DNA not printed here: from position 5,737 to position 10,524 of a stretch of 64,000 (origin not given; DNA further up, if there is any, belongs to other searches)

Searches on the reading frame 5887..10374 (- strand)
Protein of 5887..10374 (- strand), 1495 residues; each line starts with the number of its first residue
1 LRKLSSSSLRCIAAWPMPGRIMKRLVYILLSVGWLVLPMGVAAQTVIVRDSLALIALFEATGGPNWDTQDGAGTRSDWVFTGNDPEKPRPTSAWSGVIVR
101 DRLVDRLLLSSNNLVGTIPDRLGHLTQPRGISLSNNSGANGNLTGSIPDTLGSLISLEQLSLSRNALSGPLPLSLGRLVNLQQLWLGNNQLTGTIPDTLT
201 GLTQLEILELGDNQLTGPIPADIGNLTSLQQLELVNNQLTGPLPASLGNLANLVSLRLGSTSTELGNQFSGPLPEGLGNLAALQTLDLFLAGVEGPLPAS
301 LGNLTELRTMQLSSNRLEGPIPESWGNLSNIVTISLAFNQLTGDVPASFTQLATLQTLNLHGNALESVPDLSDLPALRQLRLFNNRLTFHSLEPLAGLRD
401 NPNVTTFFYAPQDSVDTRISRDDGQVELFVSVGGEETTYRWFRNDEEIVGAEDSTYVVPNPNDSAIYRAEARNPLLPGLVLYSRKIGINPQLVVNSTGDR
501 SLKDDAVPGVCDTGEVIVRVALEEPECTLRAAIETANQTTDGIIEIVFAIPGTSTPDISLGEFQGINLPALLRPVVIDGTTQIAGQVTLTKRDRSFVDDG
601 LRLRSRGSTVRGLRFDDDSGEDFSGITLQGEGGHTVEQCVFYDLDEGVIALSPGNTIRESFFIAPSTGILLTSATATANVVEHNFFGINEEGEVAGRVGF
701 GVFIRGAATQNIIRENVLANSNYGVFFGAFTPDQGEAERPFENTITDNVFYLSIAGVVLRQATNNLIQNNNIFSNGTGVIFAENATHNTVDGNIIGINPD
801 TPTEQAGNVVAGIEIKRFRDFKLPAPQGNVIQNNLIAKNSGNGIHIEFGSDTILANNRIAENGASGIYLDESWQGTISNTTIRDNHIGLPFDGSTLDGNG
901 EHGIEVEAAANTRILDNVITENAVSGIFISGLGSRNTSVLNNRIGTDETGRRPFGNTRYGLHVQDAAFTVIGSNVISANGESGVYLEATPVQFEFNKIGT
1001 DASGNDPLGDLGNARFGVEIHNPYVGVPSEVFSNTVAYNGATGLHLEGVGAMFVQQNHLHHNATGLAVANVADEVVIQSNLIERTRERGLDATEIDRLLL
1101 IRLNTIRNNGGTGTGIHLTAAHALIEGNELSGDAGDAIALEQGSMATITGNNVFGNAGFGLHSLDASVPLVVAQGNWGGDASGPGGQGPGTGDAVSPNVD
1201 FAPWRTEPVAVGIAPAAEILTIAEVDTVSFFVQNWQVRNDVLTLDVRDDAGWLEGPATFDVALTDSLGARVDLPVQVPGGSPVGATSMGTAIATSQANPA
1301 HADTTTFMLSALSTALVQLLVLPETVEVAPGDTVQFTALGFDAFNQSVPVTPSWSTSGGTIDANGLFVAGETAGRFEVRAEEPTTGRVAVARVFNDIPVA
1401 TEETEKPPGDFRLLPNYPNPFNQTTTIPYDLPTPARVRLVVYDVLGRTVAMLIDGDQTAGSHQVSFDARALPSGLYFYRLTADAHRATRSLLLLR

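Call 87: search_protein_families(library=pfam, proteins=[window:5887-10374:-], max_evalue=0.00001)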
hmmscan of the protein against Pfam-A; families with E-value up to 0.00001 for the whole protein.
window:5887-10374:- (1495 aa): 7 families
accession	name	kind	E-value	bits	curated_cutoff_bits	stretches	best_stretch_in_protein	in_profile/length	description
PF13229.12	Beta_helix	-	8.7e-43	146.1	25.9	4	829-944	34-134/158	Right handed beta helix region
PF05048.19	NosD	-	4.9e-38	131.1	23.6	3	1032-1167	29-159/212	Periplasmic copper-binding protein (NosD)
PF23598.1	LRR_14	-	9.8e-28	97.3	40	2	218-398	61-238/353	Leucine-rich repeat region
PF12799.13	LRR_4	-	9e-21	73.9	27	2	354-394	2-41/44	Leucine Rich repeats (2 copies)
PF00560.39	LRR_1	-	9e-20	67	20.6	0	180-202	1-23/23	Leucine Rich Repeat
PF13855.12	LRR_8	-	1.2e-19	70.2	27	2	330-387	2-61/61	Leucine rich repeat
PF18962.6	Por_Secre_tail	-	8.3e-09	36.1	27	1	1417-1489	2-71/75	Secretion system C-terminal sorting domain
